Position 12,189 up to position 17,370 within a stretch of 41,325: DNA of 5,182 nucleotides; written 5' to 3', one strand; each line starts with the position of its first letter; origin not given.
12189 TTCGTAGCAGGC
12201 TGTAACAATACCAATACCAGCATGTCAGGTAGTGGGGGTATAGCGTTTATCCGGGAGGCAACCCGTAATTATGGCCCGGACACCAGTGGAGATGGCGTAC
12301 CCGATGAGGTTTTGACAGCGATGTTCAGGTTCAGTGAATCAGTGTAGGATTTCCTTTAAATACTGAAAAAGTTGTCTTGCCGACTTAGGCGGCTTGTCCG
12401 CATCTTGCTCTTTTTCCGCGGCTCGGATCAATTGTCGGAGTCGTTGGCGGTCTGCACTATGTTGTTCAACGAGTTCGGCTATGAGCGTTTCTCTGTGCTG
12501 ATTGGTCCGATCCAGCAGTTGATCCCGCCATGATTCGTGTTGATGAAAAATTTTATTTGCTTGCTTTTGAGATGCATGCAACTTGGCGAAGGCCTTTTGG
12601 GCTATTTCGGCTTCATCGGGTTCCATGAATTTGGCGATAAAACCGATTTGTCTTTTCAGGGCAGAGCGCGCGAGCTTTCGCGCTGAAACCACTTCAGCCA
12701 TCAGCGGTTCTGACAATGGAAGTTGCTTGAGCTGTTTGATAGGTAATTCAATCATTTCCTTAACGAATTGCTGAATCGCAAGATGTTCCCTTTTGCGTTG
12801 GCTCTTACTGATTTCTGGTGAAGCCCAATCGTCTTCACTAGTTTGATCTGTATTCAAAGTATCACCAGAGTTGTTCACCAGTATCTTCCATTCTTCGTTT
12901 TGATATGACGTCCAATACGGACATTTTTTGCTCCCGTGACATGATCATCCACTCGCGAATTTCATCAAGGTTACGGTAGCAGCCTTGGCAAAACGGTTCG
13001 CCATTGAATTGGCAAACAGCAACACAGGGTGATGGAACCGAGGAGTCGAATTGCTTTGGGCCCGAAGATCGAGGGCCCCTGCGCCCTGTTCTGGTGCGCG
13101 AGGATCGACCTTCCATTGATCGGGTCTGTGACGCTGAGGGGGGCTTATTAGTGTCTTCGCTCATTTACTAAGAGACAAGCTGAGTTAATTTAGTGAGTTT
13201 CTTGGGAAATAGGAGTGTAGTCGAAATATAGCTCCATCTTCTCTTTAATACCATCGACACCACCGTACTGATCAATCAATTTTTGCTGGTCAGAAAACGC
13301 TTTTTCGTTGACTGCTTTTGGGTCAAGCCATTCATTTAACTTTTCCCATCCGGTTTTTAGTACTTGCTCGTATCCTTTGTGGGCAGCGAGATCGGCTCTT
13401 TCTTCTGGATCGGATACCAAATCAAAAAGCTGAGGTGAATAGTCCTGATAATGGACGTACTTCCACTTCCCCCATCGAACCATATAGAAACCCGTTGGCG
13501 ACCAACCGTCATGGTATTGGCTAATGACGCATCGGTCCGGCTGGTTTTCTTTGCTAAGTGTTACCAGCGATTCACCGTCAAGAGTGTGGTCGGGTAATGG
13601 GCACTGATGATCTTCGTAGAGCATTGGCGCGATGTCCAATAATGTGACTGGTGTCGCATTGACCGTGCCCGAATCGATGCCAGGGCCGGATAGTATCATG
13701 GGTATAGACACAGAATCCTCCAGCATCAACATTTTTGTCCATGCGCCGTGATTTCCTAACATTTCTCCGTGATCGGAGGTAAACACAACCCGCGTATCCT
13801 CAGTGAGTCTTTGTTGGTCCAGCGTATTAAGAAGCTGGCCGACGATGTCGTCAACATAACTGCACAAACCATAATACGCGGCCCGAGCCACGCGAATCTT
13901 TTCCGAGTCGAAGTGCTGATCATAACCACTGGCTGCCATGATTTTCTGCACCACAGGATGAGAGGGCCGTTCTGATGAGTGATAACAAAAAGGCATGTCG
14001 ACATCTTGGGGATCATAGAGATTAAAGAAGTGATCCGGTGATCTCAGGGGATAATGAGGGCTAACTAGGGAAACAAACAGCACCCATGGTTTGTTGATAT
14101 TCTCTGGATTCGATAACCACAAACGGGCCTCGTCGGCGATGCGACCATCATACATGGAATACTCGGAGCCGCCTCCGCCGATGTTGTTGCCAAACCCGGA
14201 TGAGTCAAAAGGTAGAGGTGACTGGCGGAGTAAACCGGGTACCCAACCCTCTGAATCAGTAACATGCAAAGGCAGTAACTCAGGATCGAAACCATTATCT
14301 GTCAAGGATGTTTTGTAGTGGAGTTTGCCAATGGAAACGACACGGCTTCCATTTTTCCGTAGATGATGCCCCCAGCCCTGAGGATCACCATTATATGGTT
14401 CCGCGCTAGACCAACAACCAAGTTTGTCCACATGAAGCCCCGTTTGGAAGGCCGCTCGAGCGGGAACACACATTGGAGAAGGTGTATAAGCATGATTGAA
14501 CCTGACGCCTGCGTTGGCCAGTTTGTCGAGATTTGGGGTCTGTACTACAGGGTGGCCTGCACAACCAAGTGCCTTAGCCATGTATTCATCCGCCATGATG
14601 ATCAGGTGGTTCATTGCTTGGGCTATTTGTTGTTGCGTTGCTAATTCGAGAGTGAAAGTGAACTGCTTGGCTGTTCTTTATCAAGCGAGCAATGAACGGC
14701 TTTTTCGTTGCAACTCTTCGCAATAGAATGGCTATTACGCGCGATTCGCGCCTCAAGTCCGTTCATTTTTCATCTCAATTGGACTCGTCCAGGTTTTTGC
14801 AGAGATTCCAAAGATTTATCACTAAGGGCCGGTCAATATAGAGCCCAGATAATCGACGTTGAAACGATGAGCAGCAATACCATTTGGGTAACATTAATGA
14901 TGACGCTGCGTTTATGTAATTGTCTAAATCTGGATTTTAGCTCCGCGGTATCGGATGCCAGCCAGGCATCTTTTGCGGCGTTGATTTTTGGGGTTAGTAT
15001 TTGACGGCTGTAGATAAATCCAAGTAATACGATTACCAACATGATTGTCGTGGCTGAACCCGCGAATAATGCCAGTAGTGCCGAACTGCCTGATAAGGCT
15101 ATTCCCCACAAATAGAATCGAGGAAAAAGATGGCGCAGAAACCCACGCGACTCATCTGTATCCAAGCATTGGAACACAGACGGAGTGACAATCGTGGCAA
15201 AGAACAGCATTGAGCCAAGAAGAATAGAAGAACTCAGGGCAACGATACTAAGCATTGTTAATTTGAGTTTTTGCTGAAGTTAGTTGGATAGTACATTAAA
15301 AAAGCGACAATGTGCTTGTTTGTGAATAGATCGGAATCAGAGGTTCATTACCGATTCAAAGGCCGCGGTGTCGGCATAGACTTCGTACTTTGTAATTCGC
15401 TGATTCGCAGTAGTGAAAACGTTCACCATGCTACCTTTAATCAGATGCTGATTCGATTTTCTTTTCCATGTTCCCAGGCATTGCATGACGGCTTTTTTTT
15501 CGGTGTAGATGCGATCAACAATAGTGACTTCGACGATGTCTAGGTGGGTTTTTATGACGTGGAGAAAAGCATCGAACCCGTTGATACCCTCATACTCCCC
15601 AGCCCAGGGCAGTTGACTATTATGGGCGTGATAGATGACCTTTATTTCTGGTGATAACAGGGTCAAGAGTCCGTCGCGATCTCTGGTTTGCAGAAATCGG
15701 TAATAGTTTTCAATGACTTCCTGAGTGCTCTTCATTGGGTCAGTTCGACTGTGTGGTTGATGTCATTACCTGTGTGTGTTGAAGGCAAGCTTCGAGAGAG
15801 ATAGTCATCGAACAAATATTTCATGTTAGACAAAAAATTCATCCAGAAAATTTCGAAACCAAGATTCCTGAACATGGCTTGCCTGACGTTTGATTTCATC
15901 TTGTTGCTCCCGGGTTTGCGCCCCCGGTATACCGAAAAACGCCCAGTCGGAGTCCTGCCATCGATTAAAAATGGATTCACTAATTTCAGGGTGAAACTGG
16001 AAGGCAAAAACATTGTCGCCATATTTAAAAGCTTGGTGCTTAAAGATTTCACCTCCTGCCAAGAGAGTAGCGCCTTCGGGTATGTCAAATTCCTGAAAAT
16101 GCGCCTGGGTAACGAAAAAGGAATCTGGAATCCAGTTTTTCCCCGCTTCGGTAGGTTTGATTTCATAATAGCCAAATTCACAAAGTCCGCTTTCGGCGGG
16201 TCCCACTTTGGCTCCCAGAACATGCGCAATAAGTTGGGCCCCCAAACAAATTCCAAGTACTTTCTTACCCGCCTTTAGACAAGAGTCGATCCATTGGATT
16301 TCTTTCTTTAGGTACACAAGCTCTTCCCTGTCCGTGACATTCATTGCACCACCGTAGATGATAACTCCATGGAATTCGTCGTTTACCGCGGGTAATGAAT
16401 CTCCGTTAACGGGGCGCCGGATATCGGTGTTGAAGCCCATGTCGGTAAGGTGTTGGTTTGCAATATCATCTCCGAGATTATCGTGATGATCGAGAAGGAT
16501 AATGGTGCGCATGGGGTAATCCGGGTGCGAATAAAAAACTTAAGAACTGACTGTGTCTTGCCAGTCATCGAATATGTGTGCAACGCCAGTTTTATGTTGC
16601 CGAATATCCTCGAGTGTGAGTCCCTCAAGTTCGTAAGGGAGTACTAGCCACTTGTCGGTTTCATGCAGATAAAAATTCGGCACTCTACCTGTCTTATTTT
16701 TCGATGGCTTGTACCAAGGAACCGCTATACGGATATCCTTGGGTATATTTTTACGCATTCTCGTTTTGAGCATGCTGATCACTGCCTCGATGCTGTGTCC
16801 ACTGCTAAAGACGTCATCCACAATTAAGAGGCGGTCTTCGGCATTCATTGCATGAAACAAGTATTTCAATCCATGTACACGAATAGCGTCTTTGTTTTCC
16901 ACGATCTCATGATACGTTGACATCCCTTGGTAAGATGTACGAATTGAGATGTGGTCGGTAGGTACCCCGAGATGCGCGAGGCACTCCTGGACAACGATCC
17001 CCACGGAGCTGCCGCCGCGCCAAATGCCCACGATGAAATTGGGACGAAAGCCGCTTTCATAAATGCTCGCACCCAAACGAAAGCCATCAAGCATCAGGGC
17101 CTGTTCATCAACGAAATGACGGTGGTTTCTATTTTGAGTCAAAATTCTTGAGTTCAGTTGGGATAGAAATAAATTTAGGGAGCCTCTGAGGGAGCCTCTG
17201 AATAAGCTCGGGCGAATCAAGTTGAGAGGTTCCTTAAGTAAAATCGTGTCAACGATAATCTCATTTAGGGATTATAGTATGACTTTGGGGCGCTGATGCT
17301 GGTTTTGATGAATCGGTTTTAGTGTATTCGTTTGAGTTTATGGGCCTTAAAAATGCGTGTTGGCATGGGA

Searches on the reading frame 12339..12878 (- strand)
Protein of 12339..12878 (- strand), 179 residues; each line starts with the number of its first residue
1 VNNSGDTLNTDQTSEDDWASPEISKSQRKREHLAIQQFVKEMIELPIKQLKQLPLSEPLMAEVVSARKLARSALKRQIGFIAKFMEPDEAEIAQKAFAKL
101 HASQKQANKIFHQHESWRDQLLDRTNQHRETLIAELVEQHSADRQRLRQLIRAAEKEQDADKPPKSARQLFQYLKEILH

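Call 96: search_protein_families(library=pfam, proteins=[window:12339-12878:-], max_evalue=0.001)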
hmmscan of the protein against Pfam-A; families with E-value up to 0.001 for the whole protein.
window:12339-12878:- (179 aa): 1 family
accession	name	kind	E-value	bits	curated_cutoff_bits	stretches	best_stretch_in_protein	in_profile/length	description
PF04751.20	DarP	-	8.1e-40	136.6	26.3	1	23-175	3-153/153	Dual-action ribosomal maturation protein DarP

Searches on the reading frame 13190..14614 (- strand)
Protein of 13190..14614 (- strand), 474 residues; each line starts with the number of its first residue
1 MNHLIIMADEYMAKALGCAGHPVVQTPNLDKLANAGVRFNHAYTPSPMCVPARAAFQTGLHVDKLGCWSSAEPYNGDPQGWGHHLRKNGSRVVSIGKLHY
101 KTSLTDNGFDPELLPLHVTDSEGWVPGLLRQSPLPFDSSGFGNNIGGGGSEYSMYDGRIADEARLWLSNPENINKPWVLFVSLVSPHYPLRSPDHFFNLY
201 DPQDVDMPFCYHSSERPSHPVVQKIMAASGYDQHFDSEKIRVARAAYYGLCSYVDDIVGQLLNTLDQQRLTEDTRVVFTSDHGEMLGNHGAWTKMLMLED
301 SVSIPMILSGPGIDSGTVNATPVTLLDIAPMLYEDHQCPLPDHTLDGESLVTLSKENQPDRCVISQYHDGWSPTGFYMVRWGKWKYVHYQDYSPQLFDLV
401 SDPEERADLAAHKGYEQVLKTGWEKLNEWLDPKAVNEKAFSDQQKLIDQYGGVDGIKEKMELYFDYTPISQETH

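Call 35: search_protein_families(library=pfam, proteins=[window:13190-14614:-], max_evalue=0.0001)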
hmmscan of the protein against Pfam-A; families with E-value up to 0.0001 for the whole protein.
window:13190-14614:- (474 aa): 3 families
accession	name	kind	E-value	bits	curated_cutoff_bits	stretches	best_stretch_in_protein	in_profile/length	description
PF00884.28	Sulfatase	-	1.9e-37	129.7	25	1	2-332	2-295/301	Sulfatase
PF16347.10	SGSH_C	-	2.4e-13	50.9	29.3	1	287-428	1-150/154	N-sulphoglucosamine sulphohydrolase, C-terminal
PF01663.27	Phosphodiest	-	8.6e-09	35.9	23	1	252-285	189-222/342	Type I phosphodiesterase / nucleotide pyrophosphatase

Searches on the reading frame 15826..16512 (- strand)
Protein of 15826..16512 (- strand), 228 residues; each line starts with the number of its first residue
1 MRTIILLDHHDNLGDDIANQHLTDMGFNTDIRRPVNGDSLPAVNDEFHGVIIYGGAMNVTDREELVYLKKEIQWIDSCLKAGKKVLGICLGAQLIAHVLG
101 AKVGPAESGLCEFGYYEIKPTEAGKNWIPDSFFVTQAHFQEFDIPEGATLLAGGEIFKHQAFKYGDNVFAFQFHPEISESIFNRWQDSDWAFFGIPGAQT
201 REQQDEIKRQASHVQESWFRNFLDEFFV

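Call 96: search_protein_families(library=pfam, proteins=[window:15826-16512:-], max_evalue=0.001)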
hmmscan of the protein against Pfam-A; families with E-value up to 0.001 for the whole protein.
window:15826-16512:- (228 aa): 2 families
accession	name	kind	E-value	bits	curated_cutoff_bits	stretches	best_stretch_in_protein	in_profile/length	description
PF00117.34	GATase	-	1.3e-15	58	22.8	1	22-179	17-175/190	Glutamine amidotransferase class-I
PF07685.20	GATase_3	-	0.00049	20.2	27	0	49-99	42-92/196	CobB/CobQ-like glutamine amidotransferase domain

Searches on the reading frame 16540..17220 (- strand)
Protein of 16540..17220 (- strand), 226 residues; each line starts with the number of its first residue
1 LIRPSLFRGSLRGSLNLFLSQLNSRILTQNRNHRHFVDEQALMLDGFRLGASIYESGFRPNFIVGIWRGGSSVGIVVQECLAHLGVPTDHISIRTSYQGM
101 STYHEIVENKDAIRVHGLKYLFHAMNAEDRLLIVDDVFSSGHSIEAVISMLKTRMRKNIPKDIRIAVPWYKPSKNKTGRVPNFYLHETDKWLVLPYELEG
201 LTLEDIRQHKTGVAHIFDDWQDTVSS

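Call 96: search_protein_families(library=pfam, proteins=[window:16540-17220:-], max_evalue=0.001)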
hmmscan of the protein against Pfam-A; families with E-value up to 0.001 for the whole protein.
window:16540-17220:- (226 aa): 1 family
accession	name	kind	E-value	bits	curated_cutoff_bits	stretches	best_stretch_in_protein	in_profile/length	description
PF00156.33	Pribosyltran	-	1.9e-10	40.7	26.3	1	46-176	15-131/158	Phosphoribosyl transferase domain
